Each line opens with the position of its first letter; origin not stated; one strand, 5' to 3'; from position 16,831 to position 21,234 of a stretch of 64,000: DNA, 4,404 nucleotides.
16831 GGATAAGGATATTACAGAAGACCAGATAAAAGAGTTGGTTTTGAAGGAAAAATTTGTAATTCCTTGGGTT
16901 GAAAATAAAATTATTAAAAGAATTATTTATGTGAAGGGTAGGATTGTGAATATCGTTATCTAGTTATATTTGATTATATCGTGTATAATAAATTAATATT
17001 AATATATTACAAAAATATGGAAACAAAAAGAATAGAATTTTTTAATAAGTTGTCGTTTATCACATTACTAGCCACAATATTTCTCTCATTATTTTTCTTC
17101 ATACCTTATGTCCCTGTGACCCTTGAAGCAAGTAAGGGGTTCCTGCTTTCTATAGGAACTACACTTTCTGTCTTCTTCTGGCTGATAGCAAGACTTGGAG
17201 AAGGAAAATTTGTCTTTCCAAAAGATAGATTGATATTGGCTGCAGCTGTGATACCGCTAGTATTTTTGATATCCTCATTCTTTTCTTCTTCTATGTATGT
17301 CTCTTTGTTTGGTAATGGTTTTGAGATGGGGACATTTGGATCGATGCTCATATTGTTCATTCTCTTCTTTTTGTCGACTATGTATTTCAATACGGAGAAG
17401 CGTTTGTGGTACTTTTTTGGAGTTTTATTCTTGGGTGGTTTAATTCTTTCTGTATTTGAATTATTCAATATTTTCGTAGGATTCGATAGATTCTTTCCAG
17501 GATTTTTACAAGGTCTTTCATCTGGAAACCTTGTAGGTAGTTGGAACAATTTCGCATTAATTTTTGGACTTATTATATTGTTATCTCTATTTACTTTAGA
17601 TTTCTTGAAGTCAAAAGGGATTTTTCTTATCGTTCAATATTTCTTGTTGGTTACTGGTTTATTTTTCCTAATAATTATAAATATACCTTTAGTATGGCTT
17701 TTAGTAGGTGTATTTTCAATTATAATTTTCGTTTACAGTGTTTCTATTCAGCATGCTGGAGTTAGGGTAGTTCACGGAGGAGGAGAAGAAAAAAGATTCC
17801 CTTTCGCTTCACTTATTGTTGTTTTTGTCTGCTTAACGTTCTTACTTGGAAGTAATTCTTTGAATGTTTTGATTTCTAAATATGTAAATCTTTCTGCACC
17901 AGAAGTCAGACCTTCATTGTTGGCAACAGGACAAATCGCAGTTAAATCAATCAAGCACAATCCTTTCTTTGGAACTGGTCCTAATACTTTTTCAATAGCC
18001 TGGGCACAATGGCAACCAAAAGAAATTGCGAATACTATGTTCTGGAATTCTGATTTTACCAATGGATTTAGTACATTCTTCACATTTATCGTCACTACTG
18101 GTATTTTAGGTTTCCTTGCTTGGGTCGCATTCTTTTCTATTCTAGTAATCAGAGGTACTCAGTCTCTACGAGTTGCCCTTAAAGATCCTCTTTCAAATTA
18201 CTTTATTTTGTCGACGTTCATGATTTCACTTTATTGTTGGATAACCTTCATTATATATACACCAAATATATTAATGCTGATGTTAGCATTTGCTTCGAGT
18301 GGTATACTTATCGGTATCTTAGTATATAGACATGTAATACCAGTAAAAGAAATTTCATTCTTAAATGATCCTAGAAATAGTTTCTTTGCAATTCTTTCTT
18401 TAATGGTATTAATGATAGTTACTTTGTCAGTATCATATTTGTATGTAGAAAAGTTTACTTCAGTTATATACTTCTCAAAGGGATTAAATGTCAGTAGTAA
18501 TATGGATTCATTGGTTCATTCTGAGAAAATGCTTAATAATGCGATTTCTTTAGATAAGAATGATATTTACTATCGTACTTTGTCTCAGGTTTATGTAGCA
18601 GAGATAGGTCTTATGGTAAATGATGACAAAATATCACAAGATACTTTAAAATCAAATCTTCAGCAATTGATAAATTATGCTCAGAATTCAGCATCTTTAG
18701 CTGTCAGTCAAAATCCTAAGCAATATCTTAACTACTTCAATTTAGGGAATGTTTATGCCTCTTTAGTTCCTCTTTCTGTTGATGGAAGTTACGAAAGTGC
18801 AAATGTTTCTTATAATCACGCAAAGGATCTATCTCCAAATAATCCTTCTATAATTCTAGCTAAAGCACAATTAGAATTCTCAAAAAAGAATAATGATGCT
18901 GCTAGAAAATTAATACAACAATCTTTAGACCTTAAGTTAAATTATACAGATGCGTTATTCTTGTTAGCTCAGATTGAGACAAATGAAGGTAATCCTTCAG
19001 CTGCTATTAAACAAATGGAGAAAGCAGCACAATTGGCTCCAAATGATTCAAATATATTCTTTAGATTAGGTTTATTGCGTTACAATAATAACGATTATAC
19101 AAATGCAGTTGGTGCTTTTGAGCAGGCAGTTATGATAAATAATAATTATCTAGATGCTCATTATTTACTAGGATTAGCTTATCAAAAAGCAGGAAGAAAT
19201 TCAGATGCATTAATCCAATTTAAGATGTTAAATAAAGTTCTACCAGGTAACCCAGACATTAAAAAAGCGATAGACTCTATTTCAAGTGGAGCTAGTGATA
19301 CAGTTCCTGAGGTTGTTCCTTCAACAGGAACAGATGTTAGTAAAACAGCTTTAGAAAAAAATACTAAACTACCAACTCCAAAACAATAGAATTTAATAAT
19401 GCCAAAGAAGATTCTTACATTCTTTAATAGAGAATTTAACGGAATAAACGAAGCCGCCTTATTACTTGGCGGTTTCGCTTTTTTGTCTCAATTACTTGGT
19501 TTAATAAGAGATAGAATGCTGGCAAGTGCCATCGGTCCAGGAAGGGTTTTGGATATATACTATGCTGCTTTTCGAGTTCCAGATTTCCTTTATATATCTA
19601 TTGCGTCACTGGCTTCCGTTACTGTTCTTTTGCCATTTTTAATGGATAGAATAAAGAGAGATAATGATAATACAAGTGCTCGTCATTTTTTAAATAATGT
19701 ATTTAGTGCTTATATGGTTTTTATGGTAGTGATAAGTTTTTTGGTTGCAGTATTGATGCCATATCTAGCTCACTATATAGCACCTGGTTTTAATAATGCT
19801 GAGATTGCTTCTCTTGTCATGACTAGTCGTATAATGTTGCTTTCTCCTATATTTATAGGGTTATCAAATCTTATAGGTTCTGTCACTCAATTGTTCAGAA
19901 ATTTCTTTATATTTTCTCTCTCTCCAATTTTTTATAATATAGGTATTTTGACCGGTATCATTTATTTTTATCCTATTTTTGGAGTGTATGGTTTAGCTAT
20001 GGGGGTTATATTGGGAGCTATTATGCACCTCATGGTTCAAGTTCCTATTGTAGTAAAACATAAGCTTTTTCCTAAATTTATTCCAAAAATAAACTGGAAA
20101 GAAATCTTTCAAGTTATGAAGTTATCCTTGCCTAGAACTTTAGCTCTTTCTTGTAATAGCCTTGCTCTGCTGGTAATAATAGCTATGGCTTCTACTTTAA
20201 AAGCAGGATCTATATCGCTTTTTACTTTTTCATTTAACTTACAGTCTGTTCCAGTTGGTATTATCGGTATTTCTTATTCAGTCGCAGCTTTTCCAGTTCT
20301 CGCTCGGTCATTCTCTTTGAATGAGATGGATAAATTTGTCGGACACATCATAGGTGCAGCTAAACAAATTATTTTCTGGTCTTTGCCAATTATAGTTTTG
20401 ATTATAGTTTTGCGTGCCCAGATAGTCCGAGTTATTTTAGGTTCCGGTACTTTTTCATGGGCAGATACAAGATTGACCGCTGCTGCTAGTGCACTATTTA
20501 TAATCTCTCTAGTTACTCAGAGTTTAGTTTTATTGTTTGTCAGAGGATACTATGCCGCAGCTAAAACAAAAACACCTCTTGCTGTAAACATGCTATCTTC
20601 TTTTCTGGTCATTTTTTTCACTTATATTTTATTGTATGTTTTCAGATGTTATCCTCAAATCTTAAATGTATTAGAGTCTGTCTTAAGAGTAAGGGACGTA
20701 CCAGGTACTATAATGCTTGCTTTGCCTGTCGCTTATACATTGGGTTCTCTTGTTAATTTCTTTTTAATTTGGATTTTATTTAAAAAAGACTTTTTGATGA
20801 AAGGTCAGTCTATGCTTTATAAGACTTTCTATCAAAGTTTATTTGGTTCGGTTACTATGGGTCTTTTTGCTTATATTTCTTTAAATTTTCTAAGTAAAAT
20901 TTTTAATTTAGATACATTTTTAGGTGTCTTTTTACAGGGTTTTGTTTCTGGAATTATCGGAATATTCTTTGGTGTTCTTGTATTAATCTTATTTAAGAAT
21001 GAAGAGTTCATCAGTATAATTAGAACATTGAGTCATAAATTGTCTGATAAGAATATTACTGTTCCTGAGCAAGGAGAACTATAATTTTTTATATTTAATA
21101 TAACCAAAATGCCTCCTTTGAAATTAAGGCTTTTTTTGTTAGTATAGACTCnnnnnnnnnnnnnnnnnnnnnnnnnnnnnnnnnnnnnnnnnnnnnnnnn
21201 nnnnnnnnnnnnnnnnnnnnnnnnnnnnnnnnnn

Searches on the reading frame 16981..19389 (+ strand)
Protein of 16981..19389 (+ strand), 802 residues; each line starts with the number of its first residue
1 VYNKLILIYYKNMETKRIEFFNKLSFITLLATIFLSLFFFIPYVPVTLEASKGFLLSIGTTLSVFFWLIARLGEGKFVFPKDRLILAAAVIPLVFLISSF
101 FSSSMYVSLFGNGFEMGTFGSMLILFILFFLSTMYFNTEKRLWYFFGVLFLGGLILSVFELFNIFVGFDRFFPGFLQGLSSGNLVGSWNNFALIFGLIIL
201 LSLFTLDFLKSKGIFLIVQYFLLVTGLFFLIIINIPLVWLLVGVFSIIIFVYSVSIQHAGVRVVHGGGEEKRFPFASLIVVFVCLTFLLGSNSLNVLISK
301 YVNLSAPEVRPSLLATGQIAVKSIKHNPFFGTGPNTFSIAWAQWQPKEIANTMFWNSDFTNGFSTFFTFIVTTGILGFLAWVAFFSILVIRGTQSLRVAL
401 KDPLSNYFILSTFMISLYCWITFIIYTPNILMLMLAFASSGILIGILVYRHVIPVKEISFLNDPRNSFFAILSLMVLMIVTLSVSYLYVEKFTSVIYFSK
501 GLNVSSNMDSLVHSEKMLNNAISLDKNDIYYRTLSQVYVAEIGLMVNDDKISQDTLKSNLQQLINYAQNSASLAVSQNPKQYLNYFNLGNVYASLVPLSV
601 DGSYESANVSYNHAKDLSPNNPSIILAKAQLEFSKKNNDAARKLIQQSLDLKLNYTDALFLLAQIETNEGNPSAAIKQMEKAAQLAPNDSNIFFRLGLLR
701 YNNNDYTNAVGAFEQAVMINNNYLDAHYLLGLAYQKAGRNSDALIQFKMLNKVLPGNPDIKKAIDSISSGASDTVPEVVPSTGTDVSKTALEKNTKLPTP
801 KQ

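Call 18: search_protein_families(library=pfam, proteins=[window:16981-19389:+], max_evalue=0.001)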
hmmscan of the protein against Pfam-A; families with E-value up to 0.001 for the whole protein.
window:16981-19389:+ (802 aa): 12 families
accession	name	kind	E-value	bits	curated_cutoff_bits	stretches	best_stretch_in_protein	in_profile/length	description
PF14559.12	TPR_19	-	3.8e-14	53.2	25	1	703-763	4-64/68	Tetratricopeptide repeat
PF07719.23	TPR_2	-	4.8e-14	51.7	27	0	657-689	2-34/34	Tetratricopeptide repeat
PF13414.12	TPR_11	-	1.4e-11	44.3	26.8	1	701-738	5-42/42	TPR repeat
PF13181.12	TPR_8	-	5.6e-11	42.1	25.7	0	657-689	2-34/34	Tetratricopeptide repeat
PF13432.12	TPR_16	-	9.5e-11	42.4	32.7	2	626-689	1-64/65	Tetratricopeptide repeat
PF13428.12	TPR_14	-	5.7e-10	39.3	23.5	1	657-697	2-42/44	Tetratricopeptide repeat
PF23914.1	TPR_CcmH_CycH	-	4.2e-08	33.6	42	1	602-690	64-155/158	Cytochrome c-type biogenesis protein H TPR domain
PF12895.13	ANAPC3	-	3.9e-07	30.7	27.2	1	674-745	7-77/82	Anaphase-promoting complex, cyclosome, subunit 3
PF13174.12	TPR_6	-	2.3e-06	28.3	26.3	0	693-716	3-26/33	Tetratricopeptide repeat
PF13431.12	TPR_17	-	2.4e-06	27.8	24.4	0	680-709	3-32/34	Tetratricopeptide repeat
PF00515.34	TPR_1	-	4.2e-05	23.6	27.8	0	692-723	3-34/34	Tetratricopeptide repeat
PF25063.1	ARM_TT21_C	-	0.00012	22.4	35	1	610-763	43-203/209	Tetratricopeptide repeat protein 21 C-terminal ARM domain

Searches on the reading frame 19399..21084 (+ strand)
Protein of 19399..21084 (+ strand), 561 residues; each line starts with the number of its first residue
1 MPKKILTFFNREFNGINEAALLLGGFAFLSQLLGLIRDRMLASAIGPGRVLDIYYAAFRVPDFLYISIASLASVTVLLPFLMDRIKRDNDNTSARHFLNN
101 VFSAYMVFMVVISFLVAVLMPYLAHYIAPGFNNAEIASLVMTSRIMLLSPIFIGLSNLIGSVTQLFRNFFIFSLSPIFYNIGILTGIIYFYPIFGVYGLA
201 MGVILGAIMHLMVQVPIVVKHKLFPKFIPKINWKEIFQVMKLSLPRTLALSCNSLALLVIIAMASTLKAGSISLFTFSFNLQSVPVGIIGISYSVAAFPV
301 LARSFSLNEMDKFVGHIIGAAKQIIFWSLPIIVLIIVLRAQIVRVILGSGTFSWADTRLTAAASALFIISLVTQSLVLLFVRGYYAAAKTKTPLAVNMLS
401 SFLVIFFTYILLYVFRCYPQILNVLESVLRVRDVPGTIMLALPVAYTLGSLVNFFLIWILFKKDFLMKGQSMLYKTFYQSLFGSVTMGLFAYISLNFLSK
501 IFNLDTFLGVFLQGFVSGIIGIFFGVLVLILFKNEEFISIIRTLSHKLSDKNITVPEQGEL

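Call 19: search_protein_families(library=pfam, proteins=[window:19399-21084:+], max_evalue=0.001)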
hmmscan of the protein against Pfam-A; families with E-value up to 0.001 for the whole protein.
window:19399-21084:+ (561 aa): 1 family
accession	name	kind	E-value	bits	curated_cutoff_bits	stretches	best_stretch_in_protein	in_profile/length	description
PF03023.19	MurJ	-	4.3e-57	194.2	27.4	1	41-493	1-428/451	Lipid II flippase MurJ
